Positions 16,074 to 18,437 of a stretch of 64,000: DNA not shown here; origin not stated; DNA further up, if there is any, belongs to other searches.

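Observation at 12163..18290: TetR / P450 / ThiF-E1-like-nitroreductase fusion / SAM-methyltransferase / dienelactone-hydrolase islet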

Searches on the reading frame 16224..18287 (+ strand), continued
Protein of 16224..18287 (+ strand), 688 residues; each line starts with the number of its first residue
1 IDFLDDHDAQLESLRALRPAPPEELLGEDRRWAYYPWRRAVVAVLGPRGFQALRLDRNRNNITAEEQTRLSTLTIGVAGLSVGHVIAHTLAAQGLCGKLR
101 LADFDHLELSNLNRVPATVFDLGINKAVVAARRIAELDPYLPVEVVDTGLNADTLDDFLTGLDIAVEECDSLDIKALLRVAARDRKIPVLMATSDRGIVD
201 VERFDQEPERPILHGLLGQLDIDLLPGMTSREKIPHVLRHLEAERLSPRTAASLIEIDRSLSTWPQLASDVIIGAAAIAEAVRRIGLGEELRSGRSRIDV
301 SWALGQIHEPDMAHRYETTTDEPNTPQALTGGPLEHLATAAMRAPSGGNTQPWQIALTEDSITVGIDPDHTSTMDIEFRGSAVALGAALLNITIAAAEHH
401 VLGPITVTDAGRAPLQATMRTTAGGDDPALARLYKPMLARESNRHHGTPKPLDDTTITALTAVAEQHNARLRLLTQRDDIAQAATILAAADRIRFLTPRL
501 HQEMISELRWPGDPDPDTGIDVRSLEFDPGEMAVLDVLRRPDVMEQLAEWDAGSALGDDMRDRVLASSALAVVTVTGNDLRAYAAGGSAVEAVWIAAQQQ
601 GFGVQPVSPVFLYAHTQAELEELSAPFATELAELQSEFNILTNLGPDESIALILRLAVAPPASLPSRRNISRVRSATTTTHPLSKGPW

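Call 45: search_solved_structures(query=P0001, max_evalue=0.001, show_alignments=3)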
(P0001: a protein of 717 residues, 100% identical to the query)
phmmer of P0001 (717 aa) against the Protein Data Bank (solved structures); distinct sequences matched with E-value up to 0.001: 18.
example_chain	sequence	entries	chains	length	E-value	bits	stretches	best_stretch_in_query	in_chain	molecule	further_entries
9egb_A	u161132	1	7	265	1.2e-08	37.3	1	83-219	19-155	THIF-type NAD/FAD binding fold domain-containing protein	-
9egc_A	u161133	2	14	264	1.3e-08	37.2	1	83-219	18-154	THIF-type NAD/FAD binding fold domain-containing protein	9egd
4d7a_A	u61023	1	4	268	3e-08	36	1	104-230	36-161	TRNA THREONYLCARBAMOYLADENOSINE DEHYDRATASE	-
4yed_A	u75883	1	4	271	3.1e-08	35.9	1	104-230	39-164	tRNA threonylcarbamoyladenosine dehydratase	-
4d79_A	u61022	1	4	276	3.2e-08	35.9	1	104-230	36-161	TRNA THREONYLCARBAMOYLADENOSINE DEHYDRATASE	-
4rdh_A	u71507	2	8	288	3.6e-08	35.7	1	104-230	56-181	tRNA threonylcarbamoyladenosine dehydratase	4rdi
6dc6_A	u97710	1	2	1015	1.1e-05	27.5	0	94-261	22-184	Ubiquitin-like modifier-activating enzyme 1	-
9mc4_A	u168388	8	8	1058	1.2e-05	27.4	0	94-261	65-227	Ubiquitin-like modifier-activating enzyme 1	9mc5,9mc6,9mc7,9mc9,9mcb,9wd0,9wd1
1zud_1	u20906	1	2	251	2.4e-05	26.4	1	100-221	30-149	Adenylyltransferase thiF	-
1zfn_A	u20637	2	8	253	2.5e-05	26.3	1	100-221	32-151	Adenylyltransferase thiF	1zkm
3guc_A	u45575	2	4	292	2.6e-05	26.3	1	75-188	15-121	Ubiquitin-like modifier-activating enzyme 5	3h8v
6h78_A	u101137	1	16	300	9.2e-05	24.5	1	96-188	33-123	Ubiquitin-like modifier-activating enzyme 5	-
6h77_A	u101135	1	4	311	9.7e-05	24.4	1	96-188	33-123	Ubiquitin-like modifier-activating enzyme 5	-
5iaa_A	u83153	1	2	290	0.00012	24.1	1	97-188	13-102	Ubiquitin-like modifier-activating enzyme 5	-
5l95_A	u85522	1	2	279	0.00027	22.9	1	99-188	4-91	Ubiquitin-like modifier-activating enzyme 5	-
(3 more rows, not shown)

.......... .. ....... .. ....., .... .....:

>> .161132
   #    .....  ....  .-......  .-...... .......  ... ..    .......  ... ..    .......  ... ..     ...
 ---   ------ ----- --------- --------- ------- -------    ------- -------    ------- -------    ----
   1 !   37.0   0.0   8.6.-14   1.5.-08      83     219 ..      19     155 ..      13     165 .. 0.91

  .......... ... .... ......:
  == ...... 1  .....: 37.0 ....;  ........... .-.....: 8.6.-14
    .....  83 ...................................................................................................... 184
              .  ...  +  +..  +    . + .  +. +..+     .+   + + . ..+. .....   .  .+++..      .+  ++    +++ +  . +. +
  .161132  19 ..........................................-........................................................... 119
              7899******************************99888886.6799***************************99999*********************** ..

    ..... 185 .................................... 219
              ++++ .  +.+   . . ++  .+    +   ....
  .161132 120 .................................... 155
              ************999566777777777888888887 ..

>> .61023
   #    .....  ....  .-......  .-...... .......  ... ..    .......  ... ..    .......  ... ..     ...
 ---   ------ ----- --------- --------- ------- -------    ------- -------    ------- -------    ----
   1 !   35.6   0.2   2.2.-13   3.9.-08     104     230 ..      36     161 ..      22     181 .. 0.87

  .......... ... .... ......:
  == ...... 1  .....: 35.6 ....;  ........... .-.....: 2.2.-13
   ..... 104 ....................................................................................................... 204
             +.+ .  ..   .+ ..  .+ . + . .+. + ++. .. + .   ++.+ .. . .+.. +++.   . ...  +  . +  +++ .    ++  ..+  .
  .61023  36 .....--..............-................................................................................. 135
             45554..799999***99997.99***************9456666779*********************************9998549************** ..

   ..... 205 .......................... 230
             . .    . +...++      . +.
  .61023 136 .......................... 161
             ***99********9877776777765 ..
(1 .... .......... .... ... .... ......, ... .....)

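Call 63: search_protein_families(library=pfam, proteins=[P0137], max_evalue=0.01)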
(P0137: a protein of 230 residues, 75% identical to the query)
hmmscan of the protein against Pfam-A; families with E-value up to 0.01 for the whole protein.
P0137 (230 aa): 0 families

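Call 70: find_homologous_proteins(query=L001:8553-9920:-, max_evalue=1e-30)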
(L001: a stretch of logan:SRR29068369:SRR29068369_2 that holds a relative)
Query L001:8553-9920:- (455 aa): 3637 proteins with E <= 1e-30 among 8000 candidates; the best 120 are listed.
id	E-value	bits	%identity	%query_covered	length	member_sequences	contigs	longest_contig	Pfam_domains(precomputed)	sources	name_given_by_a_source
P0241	4.7e-282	953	94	100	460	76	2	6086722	PF00067.28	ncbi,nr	ncbi:cytochrome P450 [Mycobacterium senegalense]|nr:cytochrome P450 [Mycolicibacterium senegalense] 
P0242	2.0e-272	922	89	100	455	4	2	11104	PF00067.28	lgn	-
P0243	1.5e-266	902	88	100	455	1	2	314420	PF00067.28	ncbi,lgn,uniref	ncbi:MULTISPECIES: cytochrome P450 [unclassified Mycolicibacterium]|uniref:cytochrome P450 n=1 Tax=u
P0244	1.1e-265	899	88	100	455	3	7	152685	PF00067.28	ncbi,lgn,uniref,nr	ncbi:cytochrome P450 [Mycobacterium dioxanotrophicus]|uniref:cytochrome P450 n=1 Tax=Mycobacterium d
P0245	1.1e-256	870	85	100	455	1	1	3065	PF00067.28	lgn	-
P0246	3.9e-254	861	85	100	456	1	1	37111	PF00067.28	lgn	-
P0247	2.7e-244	829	81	100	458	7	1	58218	PF00067.28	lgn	-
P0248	4.6e-244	828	82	100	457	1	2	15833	PF00067.28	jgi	jgi:cytochrome P450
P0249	8.0e-240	814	78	100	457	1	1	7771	PF00067.28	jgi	jgi:cytochrome P450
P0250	7.4e-238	808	78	100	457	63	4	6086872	PF00067.28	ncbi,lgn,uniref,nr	ncbi:cytochrome P450 [Mycolicibacterium frederiksbergense]|uniref:Cytochrome P450 n=1 Tax=Mycoliciba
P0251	4.4e-236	802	78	100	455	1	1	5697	PF00067.28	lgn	-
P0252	2.7e-234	796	77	100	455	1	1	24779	PF00067.28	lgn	-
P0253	3.2e-234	796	77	100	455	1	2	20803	PF00067.28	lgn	-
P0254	3.4e-234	796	77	100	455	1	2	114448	PF00067.28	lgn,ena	-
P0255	3.8e-234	795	77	100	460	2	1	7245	PF00067.28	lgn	-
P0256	4.6e-234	795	77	100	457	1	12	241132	PF00067.28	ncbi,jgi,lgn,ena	-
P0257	6.4e-234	795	77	100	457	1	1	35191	PF00067.28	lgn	-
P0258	6.4e-234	795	77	100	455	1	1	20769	PF00067.28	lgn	-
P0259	8.1e-234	794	77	100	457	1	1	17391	PF00067.28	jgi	jgi:cytochrome P450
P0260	1.3e-233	794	76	100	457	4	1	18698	PF00067.28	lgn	-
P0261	1.6e-233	793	76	100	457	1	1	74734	PF00067.28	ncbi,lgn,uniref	ncbi:cytochrome P450 [Mycobacterium adipatum]|uniref:cytochrome P450 n=1 Tax=Mycobacterium adipatum 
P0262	1.8e-233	793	76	100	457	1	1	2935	PF00067.28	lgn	-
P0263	2.2e-233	793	76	100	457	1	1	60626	PF00067.28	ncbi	-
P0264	2.7e-233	793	76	100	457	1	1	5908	PF00067.28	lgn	-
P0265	3.7e-233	792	76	100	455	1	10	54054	PF00067.28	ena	-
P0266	4.9e-233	792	76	100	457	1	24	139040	PF00067.28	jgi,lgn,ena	jgi:cytochrome P450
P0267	7.1e-233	791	76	100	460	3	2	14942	PF00067.28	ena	-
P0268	2.5e-232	789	77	100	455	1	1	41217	PF00067.28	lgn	-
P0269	2.3e-231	786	77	95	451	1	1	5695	PF00067.28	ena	-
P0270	3.8e-231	786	76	100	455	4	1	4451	PF00067.28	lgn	-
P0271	6.4e-231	785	77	95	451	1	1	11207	PF00067.28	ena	-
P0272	3.6e-230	782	75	100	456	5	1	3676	PF00067.28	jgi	jgi:cytochrome P450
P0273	2.3e-229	780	75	100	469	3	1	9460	PF00067.28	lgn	-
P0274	4.0e-229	779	75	100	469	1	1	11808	PF00067.28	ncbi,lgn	ncbi:MAG: cytochrome P450 [Mycobacterium sp.]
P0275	3.5e-225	766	73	99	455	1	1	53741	PF00067.28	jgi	jgi:cytochrome P450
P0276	8.0e-225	765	76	98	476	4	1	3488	PF00067.28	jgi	jgi:cytochrome P450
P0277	2.5e-223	760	75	98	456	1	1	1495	PF00067.28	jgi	jgi:cytochrome P450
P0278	9.2e-223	758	77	98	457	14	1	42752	PF00067.28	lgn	-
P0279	9.7e-223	758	75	98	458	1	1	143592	PF00067.28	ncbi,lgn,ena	-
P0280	1.4e-222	757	76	99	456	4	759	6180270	PF00067.28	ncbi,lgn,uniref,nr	ncbi:cytochrome P450 [Mycobacterium intracellulare]|uniref:cytochrome P450 n=1 Tax=Mycobacterium int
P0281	1.7e-222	757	76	99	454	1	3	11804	PF00067.28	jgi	jgi:cytochrome P450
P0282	2.8e-221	753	75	100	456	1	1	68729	PF00067.28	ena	-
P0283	8.0e-221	752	76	98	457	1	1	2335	PF00067.28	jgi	jgi:cytochrome P450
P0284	9.3e-221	751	75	98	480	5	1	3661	PF00067.28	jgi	jgi:cytochrome P450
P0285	1.1e-220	751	76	98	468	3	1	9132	PF00067.28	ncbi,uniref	ncbi:cytochrome P450 [Mycobacterium sp.]|uniref:cytochrome P450 n=1 Tax=Mycobacterium sp. TaxID=1785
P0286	1.1e-220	751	74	100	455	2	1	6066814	PF00067.28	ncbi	ncbi:cytochrome P450 [Mycobacterium sp. MMS18-G62]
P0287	5.9e-220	749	75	98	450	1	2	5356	PF00067.28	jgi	jgi:cytochrome P450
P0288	7.0e-220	748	75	98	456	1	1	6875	PF00067.28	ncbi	-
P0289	7.5e-220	748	75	98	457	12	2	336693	PF00067.28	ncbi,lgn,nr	ncbi:cytochrome P450 [Mycobacterium sp. E2699]|nr:cytochrome P450 [Mycobacterium sp. E2699] OBH04119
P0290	8.8e-220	748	74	98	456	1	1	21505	PF00067.28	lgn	-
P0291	1.3e-219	748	74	98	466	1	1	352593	PF00067.28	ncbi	-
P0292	1.8e-219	747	74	98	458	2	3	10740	PF00067.28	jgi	jgi:cytochrome P450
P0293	1.8e-219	747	74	98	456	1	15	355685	PF00067.28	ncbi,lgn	ncbi:cytochrome P450 [Mycobacterium colombiense]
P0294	2.1e-219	747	75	98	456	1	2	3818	PF00067.28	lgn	-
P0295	3.0e-219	746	75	97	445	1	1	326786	PF00067.28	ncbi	-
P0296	4.1e-219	746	75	98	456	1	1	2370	PF00067.28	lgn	-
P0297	4.3e-219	746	73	100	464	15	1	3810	PF00067.28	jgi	jgi:cytochrome P450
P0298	4.6e-219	746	74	98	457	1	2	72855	PF00067.28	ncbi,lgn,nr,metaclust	ncbi:cytochrome P450 [Mycobacterium sp. 1554424.7]|nr:cytochrome P450 [Mycobacterium sp. 1554424.7]|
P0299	6.1e-219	745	74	98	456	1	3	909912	PF00067.28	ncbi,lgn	ncbi:cytochrome P450 [Mycobacterium colombiense]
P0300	6.7e-219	745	74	98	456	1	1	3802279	PF00067.28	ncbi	-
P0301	6.9e-219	745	74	98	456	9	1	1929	PF00067.28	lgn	-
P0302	1.0e-218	745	74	98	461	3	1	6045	PF00067.28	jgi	jgi:cytochrome P450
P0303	1.3e-218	744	74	98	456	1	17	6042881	PF00067.28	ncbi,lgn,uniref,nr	ncbi:cytochrome P450 [Mycobacterium colombiense]|uniref:Cytochrome P450 n=1 Tax=Mycobacterium [tuber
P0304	1.7e-218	744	74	98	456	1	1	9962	PF00067.28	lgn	-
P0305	1.9e-218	744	74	98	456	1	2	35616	PF00067.28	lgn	-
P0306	2.6e-218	743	74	99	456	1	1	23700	PF00067.28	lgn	-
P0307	3.5e-218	743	74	98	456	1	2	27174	PF00067.28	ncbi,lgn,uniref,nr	ncbi:cytochrome P450 [Mycobacterium colombiense]|uniref:cytochrome P450 n=1 Tax=Mycobacterium colomb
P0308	3.6e-218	743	74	98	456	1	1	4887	PF00067.28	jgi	jgi:cytochrome P450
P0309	4.9e-218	742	74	98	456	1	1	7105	PF00067.28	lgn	-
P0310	5.1e-218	742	74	99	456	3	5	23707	PF00067.28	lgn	-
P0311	5.1e-218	742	74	99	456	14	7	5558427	PF00067.28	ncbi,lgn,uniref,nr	ncbi:cytochrome P450 [Mycobacterium timonense]|uniref:Cytochrome P450 n=1 Tax=Mycobacterium timonens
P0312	5.8e-218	742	73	98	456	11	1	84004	PF00067.28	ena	-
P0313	7.8e-218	742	74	98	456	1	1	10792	PF00067.28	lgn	-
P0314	8.0e-218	742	73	100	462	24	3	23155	PF00067.28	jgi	jgi:cytochrome P450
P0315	1.0e-217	741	74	98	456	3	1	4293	PF00067.28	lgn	-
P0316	1.3e-217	741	74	98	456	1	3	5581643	PF00067.28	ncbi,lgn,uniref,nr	ncbi:cytochrome P450 [Mycobacterium colombiense]|uniref:Cytochrome P450 n=1 Tax=Mycobacterium colomb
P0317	1.3e-217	741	74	98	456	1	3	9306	PF00067.28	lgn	-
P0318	1.4e-217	741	74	98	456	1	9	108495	PF00067.28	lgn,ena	-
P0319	2.1e-217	740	74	98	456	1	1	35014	PF00067.28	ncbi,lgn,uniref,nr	ncbi:cytochrome P450 [Mycobacterium colombiense]|uniref:cytochrome P450 n=1 Tax=Mycobacterium colomb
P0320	2.5e-217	740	75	98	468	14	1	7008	PF00067.28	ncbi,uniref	ncbi:cytochrome P450 [Mycobacterium sp.]|uniref:cytochrome P450 n=1 Tax=Mycobacterium sp. TaxID=1785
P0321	2.6e-217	740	75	95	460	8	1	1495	PF00067.28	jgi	jgi:cytochrome P450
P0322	3.5e-217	740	74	99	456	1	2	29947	PF00067.28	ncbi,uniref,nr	ncbi:cytochrome P450 [Mycobacterium sp.]|uniref:cytochrome P450 n=3 Tax=Mycobacterium sp. TaxID=1785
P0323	3.8e-217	739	74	99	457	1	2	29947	PF00067.28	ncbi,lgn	-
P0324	4.8e-217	739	72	100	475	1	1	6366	PF00067.28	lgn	-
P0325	5.2e-217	739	74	98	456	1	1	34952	PF00067.28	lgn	-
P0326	6.9e-217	739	74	98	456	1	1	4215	PF00067.28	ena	-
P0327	8.8e-217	738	74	98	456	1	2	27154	PF00067.28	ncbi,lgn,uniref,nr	ncbi:cytochrome P450 [Mycobacterium colombiense]|uniref:cytochrome P450 n=1 Tax=Mycobacterium colomb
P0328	1.3e-216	738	74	98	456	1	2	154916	PF00067.28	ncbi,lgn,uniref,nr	ncbi:cytochrome P450 [Mycobacterium colombiense]|uniref:Cytochrome P450 n=1 Tax=Mycobacterium colomb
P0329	1.4e-216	738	73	99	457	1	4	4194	PF00067.28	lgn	-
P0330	1.6e-216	737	77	94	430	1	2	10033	PF00067.28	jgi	jgi:cytochrome P450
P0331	1.6e-216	737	74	98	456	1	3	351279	PF00067.28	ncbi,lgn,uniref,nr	ncbi:cytochrome P450 [Mycobacterium colombiense]|uniref:cytochrome P450 n=1 Tax=Mycobacterium colomb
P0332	1.7e-216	737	74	98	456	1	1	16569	PF00067.28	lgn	-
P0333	1.8e-216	737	74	98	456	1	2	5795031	PF00067.28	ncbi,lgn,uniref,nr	ncbi:cytochrome P450 [Mycobacterium senriense]|uniref:Cytochrome P450 n=1 Tax=Mycobacterium senriens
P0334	1.8e-216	737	74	98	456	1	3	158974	PF00067.28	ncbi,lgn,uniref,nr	ncbi:cytochrome P450 [Mycobacterium colombiense]|uniref:Cytochrome P450 n=1 Tax=Mycobacterium colomb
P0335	2.3e-216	737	74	98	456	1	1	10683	PF00067.28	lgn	-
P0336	2.5e-216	737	73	100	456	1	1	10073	PF00067.28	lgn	-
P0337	2.7e-216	737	74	98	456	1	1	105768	PF00067.28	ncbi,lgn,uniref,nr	ncbi:cytochrome P450 [Mycobacterium colombiense]|uniref:cytochrome P450 n=1 Tax=Mycobacterium colomb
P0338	2.9e-216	736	73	98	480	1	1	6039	PF00067.28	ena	-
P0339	4.0e-216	736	75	98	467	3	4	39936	PF00067.28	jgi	jgi:cytochrome P450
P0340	4.2e-216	736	73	99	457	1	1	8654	PF00067.28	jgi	jgi:cytochrome P450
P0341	5.4e-216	736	73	100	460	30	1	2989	PF00067.28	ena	-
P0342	5.5e-216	736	74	98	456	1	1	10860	PF00067.28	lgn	-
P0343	6.4e-216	735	74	98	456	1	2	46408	PF00067.28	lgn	-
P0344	7.2e-216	735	75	98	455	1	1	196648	PF00067.28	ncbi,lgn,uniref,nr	ncbi:cytochrome P450 [Mycobacterium sp. 94-17]|uniref:cytochrome P450 n=1 Tax=Mycobacterium sp. 94-1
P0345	7.3e-216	735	73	99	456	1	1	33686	PF00067.28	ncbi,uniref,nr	ncbi:cytochrome P450 [Mycobacterium sp.]|uniref:cytochrome P450 n=1 Tax=Mycobacterium sp. TaxID=1785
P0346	7.9e-216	735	73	99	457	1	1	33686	PF00067.28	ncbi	-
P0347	8.5e-216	735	73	98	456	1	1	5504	PF00067.28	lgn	-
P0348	9.5e-216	735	74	98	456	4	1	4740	PF00067.28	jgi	jgi:cytochrome P450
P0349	1.4e-215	734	73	98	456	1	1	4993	PF00067.28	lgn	-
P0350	1.5e-215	734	73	99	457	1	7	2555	PF00067.28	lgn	-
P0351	1.7e-215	734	73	98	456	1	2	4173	PF00067.28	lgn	-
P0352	1.8e-215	734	74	98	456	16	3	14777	PF00067.28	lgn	-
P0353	2.8e-215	733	73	99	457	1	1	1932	PF00067.28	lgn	-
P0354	3.0e-215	733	73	98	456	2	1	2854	PF00067.28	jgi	-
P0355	4.1e-215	733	73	98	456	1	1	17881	PF00067.28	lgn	-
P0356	6.1e-215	732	72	100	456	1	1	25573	PF00067.28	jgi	jgi:cytochrome P450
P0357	6.2e-215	732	73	98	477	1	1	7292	PF00067.28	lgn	-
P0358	8.7e-215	732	73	98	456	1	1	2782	PF00067.28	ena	-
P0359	1.2e-214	731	73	99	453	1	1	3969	PF00067.28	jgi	jgi:cytochrome P450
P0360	1.7e-214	731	73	98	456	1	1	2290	PF00067.28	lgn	-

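Call 71: find_encoding_contigs(protein=P0280, flank=9000, max_places=1)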
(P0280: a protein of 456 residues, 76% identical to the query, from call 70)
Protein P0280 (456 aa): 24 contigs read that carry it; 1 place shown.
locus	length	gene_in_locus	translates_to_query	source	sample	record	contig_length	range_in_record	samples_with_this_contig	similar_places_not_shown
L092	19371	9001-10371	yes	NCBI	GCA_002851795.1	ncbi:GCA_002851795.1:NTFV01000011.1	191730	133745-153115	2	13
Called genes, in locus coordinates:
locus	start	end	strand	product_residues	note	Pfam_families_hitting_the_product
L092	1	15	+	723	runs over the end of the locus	PF00270:DEAD (weak), PF04851:ResIII, PF17757:UvrB_inter, PF27431:UvrB_3rd, PF00271:Helicase_C, PF12344:UvrB, PF02151:UVR (weak)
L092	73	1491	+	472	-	PF07690:MFS_1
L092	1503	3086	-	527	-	-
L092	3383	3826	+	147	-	PF00582:Usp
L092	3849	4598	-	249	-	PF00753:Lactamase_B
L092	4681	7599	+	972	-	PF00005:ABC_tran (faint), PF02463:SMC_N (faint), PF13191:AAA_16 (faint), PF13304:AAA_21 (faint), PF13555:AAA_29 (faint), PF17760:UvrA_inter, PF17755:UvrA_DNA-bind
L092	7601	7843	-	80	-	-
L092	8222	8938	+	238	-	-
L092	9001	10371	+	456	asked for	PF00067:p450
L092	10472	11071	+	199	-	PF05724:TPMT, PF05175:MTS (weak), PF13489:Methyltransf_23, PF13847:Methyltransf_31, PF08241:Methyltransf_11, PF08242:Methyltransf_12, PF13649:Methyltransf_25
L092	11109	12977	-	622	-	PF01590:GAF, PF13185:GAF_2 (weak), PF00990:GGDEF, PF00563:EAL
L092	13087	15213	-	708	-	PF00899:ThiF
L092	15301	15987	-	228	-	PF00440:TetR_N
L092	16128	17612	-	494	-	PF00756:Esterase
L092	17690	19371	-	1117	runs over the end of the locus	PF16995:tRNA-synt_2_TM, PF09924:LPG_synthase_C, PF01336:tRNA_anti-codon, PF00152:tRNA-synt_2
